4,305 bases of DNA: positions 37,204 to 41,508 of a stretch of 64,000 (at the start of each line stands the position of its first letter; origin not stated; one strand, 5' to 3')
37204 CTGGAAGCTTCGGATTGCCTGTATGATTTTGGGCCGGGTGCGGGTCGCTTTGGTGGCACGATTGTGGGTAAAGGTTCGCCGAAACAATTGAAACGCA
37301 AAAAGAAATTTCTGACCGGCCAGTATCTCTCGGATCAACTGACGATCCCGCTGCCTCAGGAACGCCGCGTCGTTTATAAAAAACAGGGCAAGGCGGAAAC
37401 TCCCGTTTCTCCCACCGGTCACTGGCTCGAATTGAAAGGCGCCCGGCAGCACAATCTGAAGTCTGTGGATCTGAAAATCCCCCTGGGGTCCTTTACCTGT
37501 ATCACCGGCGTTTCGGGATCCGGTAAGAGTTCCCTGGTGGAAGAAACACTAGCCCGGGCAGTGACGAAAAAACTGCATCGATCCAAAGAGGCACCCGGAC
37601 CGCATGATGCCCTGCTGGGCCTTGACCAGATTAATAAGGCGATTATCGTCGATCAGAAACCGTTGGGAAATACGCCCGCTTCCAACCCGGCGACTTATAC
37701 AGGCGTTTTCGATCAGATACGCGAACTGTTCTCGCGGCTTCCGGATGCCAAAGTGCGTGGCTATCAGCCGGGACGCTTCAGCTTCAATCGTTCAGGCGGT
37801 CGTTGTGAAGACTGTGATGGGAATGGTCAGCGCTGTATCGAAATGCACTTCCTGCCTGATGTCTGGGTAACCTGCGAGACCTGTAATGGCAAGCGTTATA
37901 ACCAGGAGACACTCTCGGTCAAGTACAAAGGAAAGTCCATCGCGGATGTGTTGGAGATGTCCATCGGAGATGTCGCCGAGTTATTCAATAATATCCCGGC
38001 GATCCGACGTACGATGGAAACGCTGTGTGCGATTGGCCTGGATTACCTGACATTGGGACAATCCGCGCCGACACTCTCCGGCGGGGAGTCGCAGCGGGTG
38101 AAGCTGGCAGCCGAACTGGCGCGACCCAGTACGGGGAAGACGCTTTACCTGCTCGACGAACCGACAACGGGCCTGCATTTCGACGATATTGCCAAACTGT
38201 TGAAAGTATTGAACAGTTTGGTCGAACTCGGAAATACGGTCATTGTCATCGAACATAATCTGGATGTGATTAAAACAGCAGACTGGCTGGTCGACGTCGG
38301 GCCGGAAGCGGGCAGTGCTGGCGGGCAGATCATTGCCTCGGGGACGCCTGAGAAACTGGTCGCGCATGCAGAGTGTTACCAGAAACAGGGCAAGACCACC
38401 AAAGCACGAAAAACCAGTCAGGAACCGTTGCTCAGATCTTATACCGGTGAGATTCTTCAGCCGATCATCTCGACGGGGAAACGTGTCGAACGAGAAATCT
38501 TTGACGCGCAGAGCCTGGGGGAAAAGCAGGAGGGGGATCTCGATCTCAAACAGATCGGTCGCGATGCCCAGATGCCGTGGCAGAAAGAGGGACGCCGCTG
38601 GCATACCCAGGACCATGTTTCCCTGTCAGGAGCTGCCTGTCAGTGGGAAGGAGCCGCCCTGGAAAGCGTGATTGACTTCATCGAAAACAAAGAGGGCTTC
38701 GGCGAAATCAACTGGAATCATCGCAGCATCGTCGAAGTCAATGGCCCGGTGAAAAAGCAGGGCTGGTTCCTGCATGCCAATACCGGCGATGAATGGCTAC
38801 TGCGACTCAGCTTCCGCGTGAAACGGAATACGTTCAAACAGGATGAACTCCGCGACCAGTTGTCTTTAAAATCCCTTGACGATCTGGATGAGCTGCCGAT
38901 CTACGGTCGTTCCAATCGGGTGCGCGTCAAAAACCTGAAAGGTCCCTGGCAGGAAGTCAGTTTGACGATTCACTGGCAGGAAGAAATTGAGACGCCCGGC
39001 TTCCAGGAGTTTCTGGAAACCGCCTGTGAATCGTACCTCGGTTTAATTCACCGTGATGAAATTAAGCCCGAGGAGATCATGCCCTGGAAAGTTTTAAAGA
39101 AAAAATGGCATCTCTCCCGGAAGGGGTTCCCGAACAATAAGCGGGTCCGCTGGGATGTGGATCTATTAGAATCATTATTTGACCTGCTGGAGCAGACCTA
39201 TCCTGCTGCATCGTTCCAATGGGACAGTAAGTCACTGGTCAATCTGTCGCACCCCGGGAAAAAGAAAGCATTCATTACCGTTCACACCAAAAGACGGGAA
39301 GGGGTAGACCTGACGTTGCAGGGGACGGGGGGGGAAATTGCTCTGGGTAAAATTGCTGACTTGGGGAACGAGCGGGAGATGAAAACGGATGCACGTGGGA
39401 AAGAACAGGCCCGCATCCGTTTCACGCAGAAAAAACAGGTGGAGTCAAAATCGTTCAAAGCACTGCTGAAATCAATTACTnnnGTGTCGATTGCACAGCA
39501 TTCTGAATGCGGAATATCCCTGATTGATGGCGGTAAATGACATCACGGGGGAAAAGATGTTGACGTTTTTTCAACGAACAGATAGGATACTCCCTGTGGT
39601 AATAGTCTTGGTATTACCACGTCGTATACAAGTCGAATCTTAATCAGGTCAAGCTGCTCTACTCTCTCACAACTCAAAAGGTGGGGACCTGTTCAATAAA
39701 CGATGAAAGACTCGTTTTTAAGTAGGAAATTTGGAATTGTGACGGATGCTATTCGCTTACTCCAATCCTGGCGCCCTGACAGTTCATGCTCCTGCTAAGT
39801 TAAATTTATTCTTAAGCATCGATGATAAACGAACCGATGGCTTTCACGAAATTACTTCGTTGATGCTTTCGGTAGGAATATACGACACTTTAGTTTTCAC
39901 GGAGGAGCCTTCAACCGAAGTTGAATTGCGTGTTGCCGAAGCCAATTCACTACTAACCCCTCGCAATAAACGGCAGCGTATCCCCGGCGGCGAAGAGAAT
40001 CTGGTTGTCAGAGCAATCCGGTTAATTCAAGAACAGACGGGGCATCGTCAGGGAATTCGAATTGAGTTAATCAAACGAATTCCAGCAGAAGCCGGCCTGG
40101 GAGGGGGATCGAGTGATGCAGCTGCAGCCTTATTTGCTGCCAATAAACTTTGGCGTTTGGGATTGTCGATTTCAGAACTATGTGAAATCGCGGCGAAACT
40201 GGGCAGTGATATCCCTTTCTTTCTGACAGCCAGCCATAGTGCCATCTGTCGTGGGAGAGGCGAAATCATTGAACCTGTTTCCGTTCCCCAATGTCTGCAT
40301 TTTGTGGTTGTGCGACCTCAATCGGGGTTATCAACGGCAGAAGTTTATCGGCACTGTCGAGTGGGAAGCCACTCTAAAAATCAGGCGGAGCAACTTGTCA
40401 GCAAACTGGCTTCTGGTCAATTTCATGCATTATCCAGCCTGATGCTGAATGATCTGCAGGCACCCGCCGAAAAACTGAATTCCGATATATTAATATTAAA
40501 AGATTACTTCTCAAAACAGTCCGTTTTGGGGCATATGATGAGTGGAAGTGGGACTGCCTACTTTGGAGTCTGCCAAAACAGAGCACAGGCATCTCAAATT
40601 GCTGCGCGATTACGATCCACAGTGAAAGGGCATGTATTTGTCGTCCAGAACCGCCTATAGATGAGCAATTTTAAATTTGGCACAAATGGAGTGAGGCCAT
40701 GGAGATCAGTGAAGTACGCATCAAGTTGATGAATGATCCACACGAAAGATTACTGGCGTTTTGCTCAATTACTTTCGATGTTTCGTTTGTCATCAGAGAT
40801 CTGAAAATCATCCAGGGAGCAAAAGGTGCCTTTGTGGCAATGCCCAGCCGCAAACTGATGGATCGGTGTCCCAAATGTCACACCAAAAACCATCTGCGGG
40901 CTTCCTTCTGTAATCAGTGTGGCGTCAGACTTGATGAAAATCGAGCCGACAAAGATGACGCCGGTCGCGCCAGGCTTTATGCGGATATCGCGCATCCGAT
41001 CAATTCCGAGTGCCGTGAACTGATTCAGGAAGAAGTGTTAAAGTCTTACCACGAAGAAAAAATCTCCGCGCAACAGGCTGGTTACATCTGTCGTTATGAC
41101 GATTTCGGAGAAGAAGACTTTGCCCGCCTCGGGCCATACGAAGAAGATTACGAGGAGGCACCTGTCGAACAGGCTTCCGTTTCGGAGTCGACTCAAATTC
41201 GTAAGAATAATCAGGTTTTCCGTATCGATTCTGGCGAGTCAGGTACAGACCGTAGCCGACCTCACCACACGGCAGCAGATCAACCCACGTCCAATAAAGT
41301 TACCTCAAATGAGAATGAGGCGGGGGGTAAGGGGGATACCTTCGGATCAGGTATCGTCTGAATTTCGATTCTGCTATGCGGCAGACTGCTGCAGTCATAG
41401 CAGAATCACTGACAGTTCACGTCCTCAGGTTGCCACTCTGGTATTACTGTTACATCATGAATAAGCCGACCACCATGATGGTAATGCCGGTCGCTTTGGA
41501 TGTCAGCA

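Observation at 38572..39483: Unrecognised tandemly duplicated domain appended to UvrA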

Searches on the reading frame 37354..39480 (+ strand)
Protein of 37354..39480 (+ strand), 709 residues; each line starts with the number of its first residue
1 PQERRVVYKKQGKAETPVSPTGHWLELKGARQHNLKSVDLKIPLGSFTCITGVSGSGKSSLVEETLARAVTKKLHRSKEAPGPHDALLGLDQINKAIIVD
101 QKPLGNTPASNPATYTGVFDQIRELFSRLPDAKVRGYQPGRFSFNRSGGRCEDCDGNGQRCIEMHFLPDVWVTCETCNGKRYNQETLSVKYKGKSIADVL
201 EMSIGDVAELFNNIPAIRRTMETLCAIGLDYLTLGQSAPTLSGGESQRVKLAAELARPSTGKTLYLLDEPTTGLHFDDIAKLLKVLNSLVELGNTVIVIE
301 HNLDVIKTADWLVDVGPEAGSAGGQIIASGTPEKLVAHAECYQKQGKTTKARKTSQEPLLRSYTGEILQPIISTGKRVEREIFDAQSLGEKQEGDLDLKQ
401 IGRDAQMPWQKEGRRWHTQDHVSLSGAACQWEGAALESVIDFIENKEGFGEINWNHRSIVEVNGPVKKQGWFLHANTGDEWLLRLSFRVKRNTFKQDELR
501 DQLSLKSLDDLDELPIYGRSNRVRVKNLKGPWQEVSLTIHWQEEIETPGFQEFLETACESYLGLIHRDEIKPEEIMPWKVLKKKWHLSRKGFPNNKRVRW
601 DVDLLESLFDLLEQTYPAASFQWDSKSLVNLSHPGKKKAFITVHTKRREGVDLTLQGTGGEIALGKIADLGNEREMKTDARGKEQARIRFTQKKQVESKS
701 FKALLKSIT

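Call 70: predict_structure(alignment_id=A2)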
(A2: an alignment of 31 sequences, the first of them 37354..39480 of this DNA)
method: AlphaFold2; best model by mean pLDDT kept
length: 709 residues; sequences in the alignment: 31
mean_pLDDT: 85.6   pTM: 0.65
mean pLDDT of the five models: 85.6, 84.0, 83.4, 82.3, 78.7
residues with pLDDT >= 90: 340; 70-90: 292; 50-70: 72; < 50: 5
segments of 3 or more residues with pLDDT < 50: none
pLDDT, mean of each block of 10 residues (from residue 1): 89 86 94 90 96 88 93 87 94 87 69 88 92 84 60 67 68 69 78 90 94 91 92 85 85 75 89 78 92 92 93 83 85 94 73 62 92 90 84 87 86 92 84 94 92 92 87 94 95 94 89 70 90 94 93 96 77 70 85 71 90 90 90 84 90 84 78 83 85 90 85
secondary structure, 60 per line:
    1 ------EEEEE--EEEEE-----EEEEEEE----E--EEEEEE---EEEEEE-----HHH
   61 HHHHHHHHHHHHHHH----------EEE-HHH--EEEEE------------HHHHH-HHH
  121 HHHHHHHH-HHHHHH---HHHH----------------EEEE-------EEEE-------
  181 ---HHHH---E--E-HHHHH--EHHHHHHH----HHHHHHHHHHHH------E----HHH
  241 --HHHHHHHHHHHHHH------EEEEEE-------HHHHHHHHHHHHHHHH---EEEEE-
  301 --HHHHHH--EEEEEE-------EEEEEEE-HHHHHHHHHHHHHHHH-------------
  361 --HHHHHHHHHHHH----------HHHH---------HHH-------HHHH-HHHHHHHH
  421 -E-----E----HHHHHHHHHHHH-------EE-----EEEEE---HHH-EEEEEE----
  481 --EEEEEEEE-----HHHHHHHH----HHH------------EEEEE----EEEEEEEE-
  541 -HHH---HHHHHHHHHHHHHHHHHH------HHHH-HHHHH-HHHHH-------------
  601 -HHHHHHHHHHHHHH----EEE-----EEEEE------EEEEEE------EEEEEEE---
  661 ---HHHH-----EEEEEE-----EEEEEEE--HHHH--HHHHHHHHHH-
elements in order (helices of 4 or more, strands of 3 or more residues): E7-11 E14-18 E24-30 E38-43 E47-52 H58-75 E86-88 E95-99 H112-116 H118-128 H130-135 H139-142 E159-162 E170-173 H184-187 H196-200 H204-210 H215-226 H243-256 E263-268 H276-291 E295-299 H303-308 E311-316 E324-330 H332-347 H363-374 H385-388 H408-411 H413-420 H433-444 E459-463 E471-476 E483-490 H496-503 E523-527 E532-539 H548-565 H572-575 H577-581 H583-587 H602-615 E620-622 E628-632 E639-644 E651-657 H664-667 E673-678 E684-690 H693-696 H699-708

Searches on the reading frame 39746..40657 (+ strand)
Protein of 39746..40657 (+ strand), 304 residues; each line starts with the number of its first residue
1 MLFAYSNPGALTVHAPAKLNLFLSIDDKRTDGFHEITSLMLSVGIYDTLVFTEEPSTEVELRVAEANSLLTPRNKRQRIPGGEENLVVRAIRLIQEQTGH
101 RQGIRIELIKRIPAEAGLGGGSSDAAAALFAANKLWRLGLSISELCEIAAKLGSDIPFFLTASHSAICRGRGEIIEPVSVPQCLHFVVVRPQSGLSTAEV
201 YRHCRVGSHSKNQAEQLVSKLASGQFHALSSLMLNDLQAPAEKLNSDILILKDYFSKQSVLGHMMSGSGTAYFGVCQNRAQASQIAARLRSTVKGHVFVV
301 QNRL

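Call 73: search_protein_families(library=pfam, proteins=[window:39746-40657:+], max_evalue=0.0001)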
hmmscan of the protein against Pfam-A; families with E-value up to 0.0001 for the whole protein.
window:39746-40657:+ (304 aa): 3 families
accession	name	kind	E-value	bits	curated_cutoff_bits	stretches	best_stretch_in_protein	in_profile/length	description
PF00288.32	GHMP_kinases_N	-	1.2e-18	67.6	22.3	1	85-160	1-84/87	GHMP kinases N terminal domain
PF08544.19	GHMP_kinases_C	-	4.3e-09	37.1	21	1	219-293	3-83/85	GHMP kinases C terminal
PF22700.2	MVD-like_N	-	6.1e-05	23.1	27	0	79-153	57-131/157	Diphosphomevalonate decarboxylase-like N-terminal domain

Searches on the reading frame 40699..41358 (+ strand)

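Call 73: search_protein_families(library=pfam, proteins=[window:40699-41358:+], max_evalue=0.0001)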
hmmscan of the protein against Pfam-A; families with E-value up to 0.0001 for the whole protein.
window:40699-41358:+ (220 aa): 2 families
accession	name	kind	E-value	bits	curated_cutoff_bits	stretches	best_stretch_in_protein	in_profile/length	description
PF04026.17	SpoVG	-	9.1e-26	90.3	29.6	1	1-119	1-82/82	SpoVG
PF12773.13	DZR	-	4.1e-06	27.3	27.3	1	52-75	21-45/45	Double zinc ribbon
